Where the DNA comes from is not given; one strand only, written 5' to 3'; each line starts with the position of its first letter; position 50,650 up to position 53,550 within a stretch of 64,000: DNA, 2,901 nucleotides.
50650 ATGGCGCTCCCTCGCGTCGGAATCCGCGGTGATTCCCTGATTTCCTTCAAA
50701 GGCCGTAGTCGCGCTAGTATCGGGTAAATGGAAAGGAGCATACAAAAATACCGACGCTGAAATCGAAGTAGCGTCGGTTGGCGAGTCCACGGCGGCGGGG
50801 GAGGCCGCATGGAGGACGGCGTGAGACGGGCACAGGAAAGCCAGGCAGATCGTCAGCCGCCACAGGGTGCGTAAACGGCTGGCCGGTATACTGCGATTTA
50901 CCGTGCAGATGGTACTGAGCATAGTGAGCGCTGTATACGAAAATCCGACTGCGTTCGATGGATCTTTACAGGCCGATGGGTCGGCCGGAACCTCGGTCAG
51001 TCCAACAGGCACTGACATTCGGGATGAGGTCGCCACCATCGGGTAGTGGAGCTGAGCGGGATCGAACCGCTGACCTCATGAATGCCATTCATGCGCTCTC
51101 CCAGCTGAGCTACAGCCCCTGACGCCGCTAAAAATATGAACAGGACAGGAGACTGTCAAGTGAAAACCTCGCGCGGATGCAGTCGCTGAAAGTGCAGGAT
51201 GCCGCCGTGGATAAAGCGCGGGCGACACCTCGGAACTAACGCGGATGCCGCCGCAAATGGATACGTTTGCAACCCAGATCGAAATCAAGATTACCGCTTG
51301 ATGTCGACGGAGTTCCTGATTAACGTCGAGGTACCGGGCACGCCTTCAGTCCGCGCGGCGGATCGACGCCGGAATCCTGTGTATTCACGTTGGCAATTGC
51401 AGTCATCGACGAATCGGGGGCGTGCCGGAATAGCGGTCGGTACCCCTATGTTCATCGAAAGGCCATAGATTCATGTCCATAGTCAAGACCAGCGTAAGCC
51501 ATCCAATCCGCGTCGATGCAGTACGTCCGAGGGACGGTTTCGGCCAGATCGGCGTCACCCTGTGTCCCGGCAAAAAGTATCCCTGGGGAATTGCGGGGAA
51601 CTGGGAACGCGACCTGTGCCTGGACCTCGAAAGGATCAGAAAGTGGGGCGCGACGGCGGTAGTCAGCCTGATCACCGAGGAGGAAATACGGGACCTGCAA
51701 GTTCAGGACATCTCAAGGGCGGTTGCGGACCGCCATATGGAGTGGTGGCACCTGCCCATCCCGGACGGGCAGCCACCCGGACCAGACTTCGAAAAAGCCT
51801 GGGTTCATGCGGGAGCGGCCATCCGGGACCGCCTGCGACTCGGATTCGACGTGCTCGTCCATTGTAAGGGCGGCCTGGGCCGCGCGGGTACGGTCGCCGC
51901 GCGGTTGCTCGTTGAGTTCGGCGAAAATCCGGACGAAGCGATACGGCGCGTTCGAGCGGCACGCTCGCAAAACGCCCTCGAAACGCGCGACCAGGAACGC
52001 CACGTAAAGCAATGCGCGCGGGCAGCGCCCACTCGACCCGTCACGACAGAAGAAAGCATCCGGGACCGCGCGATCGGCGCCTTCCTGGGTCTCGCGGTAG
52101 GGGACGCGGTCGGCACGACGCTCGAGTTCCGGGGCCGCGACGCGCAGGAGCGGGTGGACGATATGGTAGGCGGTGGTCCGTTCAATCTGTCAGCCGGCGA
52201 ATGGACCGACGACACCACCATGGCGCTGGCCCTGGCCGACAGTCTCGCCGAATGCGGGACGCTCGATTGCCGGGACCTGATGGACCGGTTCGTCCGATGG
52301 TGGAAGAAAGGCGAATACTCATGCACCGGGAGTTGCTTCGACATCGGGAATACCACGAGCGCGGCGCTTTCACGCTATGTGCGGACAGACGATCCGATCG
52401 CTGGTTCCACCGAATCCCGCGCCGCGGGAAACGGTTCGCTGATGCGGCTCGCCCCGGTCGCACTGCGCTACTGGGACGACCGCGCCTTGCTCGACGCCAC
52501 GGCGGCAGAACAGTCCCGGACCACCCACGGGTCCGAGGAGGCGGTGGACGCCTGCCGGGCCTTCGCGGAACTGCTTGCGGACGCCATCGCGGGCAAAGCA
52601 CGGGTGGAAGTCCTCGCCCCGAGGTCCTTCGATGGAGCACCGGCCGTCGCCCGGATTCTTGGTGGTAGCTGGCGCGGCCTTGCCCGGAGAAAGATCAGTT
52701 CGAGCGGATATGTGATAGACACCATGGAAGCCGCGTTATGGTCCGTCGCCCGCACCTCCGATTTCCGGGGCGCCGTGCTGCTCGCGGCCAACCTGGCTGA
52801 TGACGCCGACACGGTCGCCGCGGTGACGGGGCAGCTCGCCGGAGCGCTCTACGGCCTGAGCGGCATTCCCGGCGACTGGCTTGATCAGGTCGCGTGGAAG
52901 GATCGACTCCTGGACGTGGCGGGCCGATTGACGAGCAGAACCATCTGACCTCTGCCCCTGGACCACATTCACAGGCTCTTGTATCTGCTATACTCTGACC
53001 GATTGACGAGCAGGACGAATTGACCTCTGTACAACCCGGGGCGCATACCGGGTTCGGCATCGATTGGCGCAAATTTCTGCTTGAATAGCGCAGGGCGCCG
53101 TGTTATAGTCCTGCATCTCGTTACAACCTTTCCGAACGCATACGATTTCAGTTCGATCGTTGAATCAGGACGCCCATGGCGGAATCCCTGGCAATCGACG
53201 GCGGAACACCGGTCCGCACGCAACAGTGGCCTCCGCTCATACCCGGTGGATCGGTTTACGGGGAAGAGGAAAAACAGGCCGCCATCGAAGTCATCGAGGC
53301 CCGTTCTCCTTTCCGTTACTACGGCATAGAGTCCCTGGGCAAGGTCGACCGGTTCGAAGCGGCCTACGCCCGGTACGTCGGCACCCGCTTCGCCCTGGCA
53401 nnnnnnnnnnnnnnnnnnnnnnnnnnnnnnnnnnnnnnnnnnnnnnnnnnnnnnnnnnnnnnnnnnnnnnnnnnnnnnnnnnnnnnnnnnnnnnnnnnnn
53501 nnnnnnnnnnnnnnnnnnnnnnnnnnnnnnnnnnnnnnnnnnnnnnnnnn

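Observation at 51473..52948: Protein-tyrosine-phosphatase-like domain fused to an ADP-ribosylglycohydrolase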

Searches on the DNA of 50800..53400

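Call 75: search_rna_families(source=window, start=50800, end=53400, threshold=evalue, max_evalue=1)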
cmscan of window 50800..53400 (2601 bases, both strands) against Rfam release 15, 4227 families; matches with E-value up to 1: 2.
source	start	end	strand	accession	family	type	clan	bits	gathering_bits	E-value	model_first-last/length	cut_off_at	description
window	51047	51119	-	RF00005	tRNA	Gene; tRNA;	CL00001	62.6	29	1.4e-12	1-71/71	no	tRNA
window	51117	51160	+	RF03012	Mu-gpT-DE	Gene; sRNA;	-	19.3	49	0.32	1-53/53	no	Mu-gpT-DE RNA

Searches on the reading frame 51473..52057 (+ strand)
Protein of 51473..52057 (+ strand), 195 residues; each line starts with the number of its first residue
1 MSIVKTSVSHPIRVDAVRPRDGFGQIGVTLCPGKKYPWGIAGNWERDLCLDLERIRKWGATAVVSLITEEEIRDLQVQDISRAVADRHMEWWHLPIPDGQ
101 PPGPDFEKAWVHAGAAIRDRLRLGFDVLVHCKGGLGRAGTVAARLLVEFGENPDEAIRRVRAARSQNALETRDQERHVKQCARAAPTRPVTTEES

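Call 64: predict_structure(alignment_id=A3)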
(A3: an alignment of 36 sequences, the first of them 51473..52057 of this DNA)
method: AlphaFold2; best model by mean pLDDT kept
length: 195 residues; sequences in the alignment: 36
mean_pLDDT: 93.3   pTM: 0.89
mean pLDDT of the five models: 93.3, 93.3, 92.5, 91.8, 91.7
residues with pLDDT >= 90: 167; 70-90: 16; 50-70: 12; < 50: 0
segments of 3 or more residues with pLDDT < 50: none
pLDDT, mean of each block of 10 residues (from residue 1): 88 97 97 89 93 98 98 97 98 96 96 95 98 94 98 98 94 96 70 60
secondary structure, 60 per line:
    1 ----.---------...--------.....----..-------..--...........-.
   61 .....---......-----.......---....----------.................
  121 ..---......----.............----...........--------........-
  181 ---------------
elements in order: E15-17 E26-30 H48-58 E60-65 H69-74 H80-86 E90-93 H104-122 E126-131 H136-148 H153-163 H172-179

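Call 69: fold_search(model_id=the predicted structure, library=pdb)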
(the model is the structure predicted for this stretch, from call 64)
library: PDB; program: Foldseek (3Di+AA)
matches with E <= 10: 1395; with E <= 0.001: 155
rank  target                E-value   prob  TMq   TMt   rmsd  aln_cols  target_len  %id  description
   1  1fpz_C                6.0e-12  1.00  0.76  0.82   2.2       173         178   23  CRYSTAL STRUCTURE ANALYSIS OF KINASE ASSOCIATED PHOSPHATASE (KAP) WITH A SUBSTITUTION OF THE CATALYTIC SITE CYSTEINE ( (released 2001-05-09)
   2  1fq1_A                1.1e-11  1.00  0.75  0.80   2.2       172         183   23  CRYSTAL STRUCTURE OF KINASE ASSOCIATED PHOSPHATASE (KAP) IN COMPLEX WITH PHOSPHO-CDK2 (released 2001-05-09)
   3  1fpz_A                1.7e-11  1.00  0.75  0.82   2.3       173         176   23  CRYSTAL STRUCTURE ANALYSIS OF KINASE ASSOCIATED PHOSPHATASE (KAP) WITH A SUBSTITUTION OF THE CATALYTIC SITE CYSTEINE ( (released 2001-05-09)
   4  5z5b_C                3.0e-08  1.00  0.61  0.77   2.8       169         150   25  Crystal structure of Tk-PTP in the G95A mutant form (released 2018-06-27)
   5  9e9l                  3.0e-08  1.00  0.59  0.75   4.0       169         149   29  Vanadate-bound Putative Ancestral Protein Tyrosine Phosphatase ShufPTP - Intermediate p-loop Conformation (released 2024-12-11)
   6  2i6i                  3.6e-08  1.00  0.60  0.71   4.0       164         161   26  crystal structures of the archaeal sulfolobus PTP-fold phosphatase (released 2007-03-13)
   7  4erc_A                4.1e-08  1.00  0.56  0.71   3.8       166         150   28  Structure of VHZ bound to metavanadate (released 2012-12-19)
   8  3ro1                  5.3e-08  1.00  0.61  0.73   4.0       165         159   25  Crystal structure of the complex of the archaeal sulfolobus PTP-fold phosphatase with terpyridine platinum(II) (released 2011-10-05)
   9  9rib_A                7.1e-08  1.00  0.62  0.38   3.7       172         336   19  Crystal structure of C278S mutant of mouse CDC14A (released 2025-12-10)
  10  2img                  8.6e-08  1.00  0.54  0.69   5.3       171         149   24  Crystal structure of dual specificity protein phosphatase 23 from Homo sapiens in complex with ligand malate ion (released 2006-10-17)
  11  5z5a_B                9.1e-08  1.00  0.61  0.79   2.9       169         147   26  Crystal structure of Tk-PTP in the active form (released 2018-07-04)
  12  9e9m                  9.1e-08  1.00  0.56  0.72   4.6       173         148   28  Ligand Free Putative Ancestral Protein Tyrosine Phosphatase ShufPTP - C93-Cyclic Sulfenamide - Intermediate p-loop Confo (released 2024-12-11)
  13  2dxp_A                1.4e-07  1.00  0.60  0.73   4.0       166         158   25  Crystal structure of the complex of the archaeal sulfolobus PTP-fold phosphatase with phosphopeptides A-(p)Y-R (released 2007-03-13)
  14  5z5b_A                1.8e-07  1.00  0.59  0.73   2.7       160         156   26  Crystal structure of Tk-PTP in the G95A mutant form (released 2018-06-27)
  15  8ct8_C                2.3e-07  1.00  0.60  0.74   4.9       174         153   18  Crystal structure of Drosophila melanogaster PRL/CBS-pair domain complex (released 2023-03-01)
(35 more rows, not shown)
